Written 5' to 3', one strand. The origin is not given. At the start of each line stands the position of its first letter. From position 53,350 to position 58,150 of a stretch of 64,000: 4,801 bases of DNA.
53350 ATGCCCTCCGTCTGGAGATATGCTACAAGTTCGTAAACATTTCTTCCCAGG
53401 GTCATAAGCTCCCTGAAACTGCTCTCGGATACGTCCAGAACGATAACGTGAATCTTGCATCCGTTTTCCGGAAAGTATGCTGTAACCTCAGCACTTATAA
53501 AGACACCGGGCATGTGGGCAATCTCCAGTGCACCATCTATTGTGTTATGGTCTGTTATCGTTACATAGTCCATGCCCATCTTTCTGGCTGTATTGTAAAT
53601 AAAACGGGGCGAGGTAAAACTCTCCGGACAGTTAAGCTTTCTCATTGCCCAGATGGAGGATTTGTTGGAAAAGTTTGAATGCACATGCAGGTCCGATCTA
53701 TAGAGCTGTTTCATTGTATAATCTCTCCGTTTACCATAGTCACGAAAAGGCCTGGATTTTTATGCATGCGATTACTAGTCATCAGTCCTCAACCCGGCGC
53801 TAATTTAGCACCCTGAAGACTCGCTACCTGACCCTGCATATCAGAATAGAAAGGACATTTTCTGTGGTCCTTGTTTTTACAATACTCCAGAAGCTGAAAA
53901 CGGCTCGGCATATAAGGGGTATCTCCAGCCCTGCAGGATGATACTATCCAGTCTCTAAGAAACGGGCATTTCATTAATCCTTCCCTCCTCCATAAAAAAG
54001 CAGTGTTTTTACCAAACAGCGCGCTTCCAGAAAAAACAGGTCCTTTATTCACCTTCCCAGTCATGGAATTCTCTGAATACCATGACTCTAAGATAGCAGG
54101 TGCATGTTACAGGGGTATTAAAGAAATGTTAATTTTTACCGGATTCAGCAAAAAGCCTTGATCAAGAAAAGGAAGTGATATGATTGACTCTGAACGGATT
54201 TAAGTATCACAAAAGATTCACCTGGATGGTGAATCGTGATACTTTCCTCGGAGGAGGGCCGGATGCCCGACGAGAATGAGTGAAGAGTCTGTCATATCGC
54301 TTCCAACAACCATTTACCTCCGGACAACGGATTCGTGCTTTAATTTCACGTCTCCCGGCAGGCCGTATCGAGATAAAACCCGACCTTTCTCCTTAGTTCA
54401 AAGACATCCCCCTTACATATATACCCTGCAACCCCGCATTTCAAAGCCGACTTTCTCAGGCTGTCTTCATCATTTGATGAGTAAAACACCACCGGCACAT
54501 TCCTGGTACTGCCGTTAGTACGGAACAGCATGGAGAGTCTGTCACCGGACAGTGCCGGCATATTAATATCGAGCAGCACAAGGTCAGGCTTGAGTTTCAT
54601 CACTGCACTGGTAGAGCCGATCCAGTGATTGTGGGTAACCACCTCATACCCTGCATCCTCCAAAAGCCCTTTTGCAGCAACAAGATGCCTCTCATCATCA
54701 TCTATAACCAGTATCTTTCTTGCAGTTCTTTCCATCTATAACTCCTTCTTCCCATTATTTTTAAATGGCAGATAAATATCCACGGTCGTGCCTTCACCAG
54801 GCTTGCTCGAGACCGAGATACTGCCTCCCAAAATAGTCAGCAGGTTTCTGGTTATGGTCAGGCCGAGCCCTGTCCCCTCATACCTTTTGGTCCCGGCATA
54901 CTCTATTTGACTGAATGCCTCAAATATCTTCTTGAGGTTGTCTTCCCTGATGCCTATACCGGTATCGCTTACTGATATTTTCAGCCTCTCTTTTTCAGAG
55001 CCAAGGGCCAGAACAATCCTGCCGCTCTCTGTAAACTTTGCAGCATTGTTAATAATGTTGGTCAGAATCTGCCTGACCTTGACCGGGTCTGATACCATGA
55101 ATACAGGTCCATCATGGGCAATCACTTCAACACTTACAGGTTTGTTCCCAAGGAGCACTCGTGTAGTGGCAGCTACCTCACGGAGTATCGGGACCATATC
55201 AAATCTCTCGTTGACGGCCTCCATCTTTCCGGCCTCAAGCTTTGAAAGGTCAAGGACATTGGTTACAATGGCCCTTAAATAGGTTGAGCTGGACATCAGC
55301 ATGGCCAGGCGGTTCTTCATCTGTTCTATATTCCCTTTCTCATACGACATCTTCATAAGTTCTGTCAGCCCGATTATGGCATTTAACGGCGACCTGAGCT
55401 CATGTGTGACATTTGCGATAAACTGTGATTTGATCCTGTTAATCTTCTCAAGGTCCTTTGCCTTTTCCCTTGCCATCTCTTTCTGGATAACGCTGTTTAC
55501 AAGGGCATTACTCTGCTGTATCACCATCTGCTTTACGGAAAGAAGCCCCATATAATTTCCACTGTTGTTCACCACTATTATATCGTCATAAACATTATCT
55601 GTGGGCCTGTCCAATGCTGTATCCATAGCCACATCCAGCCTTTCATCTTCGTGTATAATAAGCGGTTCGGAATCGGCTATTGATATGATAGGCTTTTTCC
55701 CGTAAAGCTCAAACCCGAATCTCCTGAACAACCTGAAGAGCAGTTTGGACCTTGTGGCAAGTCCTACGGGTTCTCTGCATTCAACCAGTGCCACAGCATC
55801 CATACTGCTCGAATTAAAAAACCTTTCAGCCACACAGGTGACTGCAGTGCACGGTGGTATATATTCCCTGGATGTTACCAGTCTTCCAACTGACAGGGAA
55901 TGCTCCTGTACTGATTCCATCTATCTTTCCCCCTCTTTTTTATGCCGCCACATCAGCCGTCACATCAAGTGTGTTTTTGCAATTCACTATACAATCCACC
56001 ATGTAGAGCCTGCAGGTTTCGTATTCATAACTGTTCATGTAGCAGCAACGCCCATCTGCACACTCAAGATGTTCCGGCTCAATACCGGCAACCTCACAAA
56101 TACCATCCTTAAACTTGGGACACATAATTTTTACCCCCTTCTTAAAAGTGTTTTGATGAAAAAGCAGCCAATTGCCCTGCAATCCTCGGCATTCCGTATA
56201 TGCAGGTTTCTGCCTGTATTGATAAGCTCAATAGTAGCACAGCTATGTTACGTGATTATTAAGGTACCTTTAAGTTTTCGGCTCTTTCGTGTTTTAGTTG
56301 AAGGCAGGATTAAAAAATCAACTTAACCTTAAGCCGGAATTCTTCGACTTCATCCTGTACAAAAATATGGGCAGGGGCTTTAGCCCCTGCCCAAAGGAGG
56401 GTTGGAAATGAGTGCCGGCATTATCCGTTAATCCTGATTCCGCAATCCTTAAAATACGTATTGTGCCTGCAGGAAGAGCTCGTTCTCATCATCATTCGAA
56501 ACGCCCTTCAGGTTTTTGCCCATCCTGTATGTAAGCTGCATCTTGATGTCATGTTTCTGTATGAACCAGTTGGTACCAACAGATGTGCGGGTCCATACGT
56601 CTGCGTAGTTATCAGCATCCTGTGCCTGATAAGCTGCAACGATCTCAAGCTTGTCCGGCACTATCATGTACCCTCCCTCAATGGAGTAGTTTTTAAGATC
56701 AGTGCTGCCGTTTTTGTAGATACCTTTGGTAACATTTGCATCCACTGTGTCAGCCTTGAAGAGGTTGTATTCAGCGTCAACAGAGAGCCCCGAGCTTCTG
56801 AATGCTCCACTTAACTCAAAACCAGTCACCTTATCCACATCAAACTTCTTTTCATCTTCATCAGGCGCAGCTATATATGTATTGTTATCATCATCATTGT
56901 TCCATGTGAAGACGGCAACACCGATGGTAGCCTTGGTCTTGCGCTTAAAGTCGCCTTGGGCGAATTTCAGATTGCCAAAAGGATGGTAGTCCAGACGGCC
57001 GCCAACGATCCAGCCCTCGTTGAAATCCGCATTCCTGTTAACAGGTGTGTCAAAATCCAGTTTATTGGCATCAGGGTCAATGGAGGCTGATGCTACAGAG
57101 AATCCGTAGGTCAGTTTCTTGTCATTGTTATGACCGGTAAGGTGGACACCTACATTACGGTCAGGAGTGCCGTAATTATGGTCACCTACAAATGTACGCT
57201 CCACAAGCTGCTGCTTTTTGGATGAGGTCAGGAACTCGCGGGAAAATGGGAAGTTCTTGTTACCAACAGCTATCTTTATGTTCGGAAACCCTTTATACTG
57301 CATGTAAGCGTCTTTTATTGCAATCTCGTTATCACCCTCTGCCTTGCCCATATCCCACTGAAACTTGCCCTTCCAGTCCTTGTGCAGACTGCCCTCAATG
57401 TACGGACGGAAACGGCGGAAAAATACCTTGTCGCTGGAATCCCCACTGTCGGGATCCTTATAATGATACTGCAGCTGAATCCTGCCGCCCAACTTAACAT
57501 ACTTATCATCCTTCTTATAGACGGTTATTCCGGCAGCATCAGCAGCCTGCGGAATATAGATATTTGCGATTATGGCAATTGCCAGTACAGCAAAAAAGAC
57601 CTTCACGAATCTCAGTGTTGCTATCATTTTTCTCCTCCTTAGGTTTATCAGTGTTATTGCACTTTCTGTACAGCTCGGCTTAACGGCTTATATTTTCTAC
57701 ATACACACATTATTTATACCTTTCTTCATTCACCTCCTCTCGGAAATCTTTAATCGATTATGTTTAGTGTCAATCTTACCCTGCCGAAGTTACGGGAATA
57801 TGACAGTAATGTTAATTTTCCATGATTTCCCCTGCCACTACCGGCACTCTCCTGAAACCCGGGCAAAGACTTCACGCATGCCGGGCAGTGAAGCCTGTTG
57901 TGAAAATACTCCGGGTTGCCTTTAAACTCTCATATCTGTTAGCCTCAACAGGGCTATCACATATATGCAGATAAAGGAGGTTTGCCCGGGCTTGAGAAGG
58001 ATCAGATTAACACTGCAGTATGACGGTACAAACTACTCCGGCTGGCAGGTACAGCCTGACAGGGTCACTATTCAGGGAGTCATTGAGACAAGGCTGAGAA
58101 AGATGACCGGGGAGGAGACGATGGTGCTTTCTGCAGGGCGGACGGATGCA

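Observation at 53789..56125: Two equal-length (61-aa) Cys-rich peptides, one leading a kinase/regulator operon and one leading the adjacent enzyme operon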

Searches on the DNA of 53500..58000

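Call 78: search_rna_families(source=window, start=53500, end=58000, threshold=evalue, max_evalue=1)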
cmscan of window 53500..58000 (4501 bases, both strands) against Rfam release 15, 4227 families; matches with E-value up to 1: 0.
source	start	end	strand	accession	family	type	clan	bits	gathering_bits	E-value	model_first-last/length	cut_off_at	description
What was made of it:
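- Tried and rejected: Rfam scan of 53500-58000: no RNA family (call 78).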
